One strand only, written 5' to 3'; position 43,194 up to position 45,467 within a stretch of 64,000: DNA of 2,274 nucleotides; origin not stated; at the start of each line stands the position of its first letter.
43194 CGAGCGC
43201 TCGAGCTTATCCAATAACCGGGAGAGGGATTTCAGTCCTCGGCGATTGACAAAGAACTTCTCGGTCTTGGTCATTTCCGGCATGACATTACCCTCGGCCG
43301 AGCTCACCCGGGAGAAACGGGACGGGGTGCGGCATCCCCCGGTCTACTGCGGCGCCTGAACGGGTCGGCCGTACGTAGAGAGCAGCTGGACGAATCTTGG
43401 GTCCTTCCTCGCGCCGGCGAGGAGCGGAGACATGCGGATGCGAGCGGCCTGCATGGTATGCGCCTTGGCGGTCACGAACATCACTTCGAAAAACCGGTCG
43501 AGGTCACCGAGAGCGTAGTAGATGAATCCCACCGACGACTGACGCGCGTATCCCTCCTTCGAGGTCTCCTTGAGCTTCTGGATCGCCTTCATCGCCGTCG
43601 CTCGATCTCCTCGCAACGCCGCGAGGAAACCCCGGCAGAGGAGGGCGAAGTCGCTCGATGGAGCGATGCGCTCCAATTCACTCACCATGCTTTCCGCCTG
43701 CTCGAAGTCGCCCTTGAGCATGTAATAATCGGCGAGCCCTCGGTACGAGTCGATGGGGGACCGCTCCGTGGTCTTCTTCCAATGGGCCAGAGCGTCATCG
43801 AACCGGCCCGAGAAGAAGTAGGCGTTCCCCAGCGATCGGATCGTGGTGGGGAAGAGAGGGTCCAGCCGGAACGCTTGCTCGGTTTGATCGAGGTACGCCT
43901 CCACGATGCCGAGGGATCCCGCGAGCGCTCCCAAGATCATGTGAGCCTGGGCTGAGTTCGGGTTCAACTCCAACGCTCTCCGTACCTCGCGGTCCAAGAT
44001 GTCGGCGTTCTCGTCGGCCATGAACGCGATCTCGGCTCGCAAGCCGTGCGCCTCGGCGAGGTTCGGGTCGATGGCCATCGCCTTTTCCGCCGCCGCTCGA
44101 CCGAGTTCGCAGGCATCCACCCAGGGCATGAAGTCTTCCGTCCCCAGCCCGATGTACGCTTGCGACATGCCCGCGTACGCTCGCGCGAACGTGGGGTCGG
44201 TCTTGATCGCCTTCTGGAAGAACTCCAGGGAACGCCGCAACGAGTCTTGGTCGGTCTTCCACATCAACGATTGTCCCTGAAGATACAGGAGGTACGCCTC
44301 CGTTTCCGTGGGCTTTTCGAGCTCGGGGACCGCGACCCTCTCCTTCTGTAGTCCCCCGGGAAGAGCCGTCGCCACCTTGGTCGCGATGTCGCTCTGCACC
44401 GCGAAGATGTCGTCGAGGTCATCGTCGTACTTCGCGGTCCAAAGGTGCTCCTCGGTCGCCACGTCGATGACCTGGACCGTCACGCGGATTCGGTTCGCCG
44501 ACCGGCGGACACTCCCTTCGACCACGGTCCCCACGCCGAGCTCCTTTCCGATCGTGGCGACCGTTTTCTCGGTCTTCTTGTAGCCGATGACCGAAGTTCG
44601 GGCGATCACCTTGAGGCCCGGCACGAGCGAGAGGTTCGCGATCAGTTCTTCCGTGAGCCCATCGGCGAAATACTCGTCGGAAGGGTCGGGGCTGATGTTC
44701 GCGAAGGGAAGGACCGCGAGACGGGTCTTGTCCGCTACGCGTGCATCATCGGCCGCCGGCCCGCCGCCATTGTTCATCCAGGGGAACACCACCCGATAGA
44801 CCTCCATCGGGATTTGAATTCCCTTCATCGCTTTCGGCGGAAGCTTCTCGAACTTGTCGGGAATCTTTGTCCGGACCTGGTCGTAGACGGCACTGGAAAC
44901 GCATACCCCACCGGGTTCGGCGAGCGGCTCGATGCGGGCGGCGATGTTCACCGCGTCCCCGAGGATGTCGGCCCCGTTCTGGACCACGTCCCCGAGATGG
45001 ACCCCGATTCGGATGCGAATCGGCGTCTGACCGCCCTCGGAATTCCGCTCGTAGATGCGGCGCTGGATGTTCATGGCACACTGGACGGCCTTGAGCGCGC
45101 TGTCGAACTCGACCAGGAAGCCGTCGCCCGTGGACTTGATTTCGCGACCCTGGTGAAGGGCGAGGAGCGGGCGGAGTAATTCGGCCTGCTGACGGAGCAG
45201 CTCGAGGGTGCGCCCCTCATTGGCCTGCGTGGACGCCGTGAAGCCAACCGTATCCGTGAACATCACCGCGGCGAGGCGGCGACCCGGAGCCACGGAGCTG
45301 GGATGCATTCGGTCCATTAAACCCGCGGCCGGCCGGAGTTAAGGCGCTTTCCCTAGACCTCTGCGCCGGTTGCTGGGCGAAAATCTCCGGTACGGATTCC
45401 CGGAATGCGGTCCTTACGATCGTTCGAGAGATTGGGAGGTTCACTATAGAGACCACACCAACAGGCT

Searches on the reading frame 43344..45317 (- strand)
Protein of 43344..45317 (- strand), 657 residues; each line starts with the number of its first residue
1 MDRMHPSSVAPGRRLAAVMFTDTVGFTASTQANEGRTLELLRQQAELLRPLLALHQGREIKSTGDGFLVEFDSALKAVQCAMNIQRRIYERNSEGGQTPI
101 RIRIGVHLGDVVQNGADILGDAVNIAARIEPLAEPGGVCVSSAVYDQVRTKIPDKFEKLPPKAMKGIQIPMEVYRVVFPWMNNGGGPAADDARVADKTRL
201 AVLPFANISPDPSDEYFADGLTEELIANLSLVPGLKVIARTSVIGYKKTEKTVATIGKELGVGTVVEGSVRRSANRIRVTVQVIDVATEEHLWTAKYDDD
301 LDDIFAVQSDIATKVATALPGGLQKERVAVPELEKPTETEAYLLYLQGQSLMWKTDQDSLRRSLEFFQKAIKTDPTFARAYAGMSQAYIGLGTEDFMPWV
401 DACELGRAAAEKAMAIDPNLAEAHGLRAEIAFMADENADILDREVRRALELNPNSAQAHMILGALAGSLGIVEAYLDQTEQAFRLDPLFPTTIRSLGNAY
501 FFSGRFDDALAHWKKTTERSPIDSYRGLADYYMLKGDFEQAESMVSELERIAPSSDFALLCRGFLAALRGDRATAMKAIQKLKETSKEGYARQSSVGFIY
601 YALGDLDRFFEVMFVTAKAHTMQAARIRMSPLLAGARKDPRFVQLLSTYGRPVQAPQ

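Call 26: search_protein_families(library=pfam, proteins=[window:43344-45317:-], max_evalue=0.00001)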
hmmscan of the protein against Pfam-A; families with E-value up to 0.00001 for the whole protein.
window:43344-45317:- (657 aa): 8 families
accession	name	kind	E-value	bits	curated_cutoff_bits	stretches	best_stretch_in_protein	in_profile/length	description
PF00211.25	Guanylate_cyc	-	2.1e-15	57.2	21.9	1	17-168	10-173/183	Adenylate and Guanylate cyclase catalytic domain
PF13431.12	TPR_17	-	8.4e-14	51.1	24.4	0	366-392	1-27/34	Tetratricopeptide repeat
PF13414.12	TPR_11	-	1.2e-11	44.6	26.8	0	364-392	14-42/42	TPR repeat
PF00515.34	TPR_1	-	9.6e-11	41.5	27.8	0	496-520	7-31/34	Tetratricopeptide repeat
PF14559.12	TPR_19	-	5.4e-10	39.9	25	0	503-559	4-63/68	Tetratricopeptide repeat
PF07719.23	TPR_2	-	5.2e-09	36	27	0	496-521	7-32/34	Tetratricopeptide repeat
PF13428.12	TPR_14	-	2e-08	34.5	23.5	0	524-562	3-41/44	Tetratricopeptide repeat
PF13432.12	TPR_16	-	3.1e-07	31.1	32.7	0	496-555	3-64/65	Tetratricopeptide repeat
